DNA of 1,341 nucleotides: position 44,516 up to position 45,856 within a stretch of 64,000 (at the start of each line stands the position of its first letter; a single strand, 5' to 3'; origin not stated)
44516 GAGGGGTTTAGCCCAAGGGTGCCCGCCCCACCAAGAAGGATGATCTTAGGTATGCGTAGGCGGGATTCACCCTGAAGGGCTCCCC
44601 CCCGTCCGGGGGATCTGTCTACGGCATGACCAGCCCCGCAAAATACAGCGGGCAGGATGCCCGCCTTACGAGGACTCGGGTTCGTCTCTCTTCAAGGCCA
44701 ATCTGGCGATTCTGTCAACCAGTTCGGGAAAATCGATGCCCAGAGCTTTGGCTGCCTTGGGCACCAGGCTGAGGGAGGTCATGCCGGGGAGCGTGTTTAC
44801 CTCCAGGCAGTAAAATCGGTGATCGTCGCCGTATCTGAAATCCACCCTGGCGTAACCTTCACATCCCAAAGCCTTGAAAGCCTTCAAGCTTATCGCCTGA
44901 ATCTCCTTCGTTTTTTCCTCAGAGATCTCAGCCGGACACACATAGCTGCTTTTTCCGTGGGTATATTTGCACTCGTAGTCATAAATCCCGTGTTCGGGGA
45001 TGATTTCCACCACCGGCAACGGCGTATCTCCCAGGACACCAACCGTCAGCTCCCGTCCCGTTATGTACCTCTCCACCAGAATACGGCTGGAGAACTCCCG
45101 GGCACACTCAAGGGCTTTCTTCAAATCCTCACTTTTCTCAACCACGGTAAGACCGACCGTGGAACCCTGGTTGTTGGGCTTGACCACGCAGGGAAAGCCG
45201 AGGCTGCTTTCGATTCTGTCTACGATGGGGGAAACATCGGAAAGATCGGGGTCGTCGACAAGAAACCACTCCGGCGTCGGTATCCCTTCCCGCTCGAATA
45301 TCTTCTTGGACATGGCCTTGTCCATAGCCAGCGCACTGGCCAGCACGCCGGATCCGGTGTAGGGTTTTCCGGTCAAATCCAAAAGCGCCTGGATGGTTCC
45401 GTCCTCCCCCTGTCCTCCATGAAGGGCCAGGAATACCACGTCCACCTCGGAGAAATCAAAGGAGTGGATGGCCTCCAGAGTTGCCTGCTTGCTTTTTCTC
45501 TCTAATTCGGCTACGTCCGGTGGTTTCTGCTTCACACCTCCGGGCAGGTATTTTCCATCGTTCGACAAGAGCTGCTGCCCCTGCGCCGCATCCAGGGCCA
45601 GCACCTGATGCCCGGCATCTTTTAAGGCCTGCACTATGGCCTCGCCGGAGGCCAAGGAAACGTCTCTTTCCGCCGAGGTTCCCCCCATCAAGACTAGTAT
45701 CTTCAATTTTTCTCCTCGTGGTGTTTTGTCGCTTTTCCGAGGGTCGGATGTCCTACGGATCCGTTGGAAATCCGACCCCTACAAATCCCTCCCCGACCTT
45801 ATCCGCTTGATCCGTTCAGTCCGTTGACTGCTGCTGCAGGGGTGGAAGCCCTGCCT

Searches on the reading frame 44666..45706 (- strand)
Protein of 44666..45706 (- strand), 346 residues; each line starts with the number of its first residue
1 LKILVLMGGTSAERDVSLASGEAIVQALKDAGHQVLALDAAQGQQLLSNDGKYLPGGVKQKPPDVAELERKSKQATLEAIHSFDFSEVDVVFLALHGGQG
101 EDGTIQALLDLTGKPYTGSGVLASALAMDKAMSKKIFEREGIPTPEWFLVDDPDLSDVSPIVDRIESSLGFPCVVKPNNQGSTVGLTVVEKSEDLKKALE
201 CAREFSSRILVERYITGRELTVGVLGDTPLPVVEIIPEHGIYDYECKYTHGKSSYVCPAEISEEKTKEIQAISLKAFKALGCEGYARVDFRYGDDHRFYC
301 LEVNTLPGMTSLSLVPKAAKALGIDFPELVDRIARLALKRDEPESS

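Call 6: search_protein_families(library=pfam, proteins=[window:44666-45706:-], max_evalue=0.1)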
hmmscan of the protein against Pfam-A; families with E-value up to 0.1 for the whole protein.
window:44666-45706:- (346 aa): 11 families
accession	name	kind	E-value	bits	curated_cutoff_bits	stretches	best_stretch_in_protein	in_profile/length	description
PF07478.18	Dala_Dala_lig_C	-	1.6e-61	207.9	24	1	137-333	2-202/204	D-ala D-ala ligase C-terminus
PF01820.27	Dala_Dala_lig_N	-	3.9e-25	89.2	34.6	1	2-119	1-121/121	D-ala D-ala ligase N-terminus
PF02786.22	CPSase_L_D2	-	3.1e-13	50.2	19.8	1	165-305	33-178/211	Carbamoyl-phosphate synthase L chain, ATP binding domain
PF13535.11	ATP-grasp_4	-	4.6e-11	43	27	1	170-306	2-151/160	ATP-grasp domain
PF02222.28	ATP-grasp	-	9.1e-10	38.9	27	1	136-291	2-148/179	ATP-grasp domain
PF08443.16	RimK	-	1.7e-08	34.7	21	1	127-313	1-173/188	RimK-like ATP-grasp domain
PF02655.19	ATP-grasp_3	-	7.8e-08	33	23.2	1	128-305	2-155/160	ATP-grasp domain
PF01071.24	GARS_A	-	4.5e-05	23.8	27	1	129-228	2-102/194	Phosphoribosylglycinamide synthetase, ATP-grasp (A) domain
PF14397.11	ATPgrasp_ST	-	0.0094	15.6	31.4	0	128-201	20-93/278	Sugar-transfer associated ATP-grasp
PF15632.11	ATPgrasp_Ter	-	0.064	13.5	29.1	0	264-305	44-84/131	ATP-grasp in the biosynthetic pathway with Ter operon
PF02525.22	Flavodoxin_2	-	0.064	13.4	27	1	1-76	1-74/198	Flavodoxin-like fold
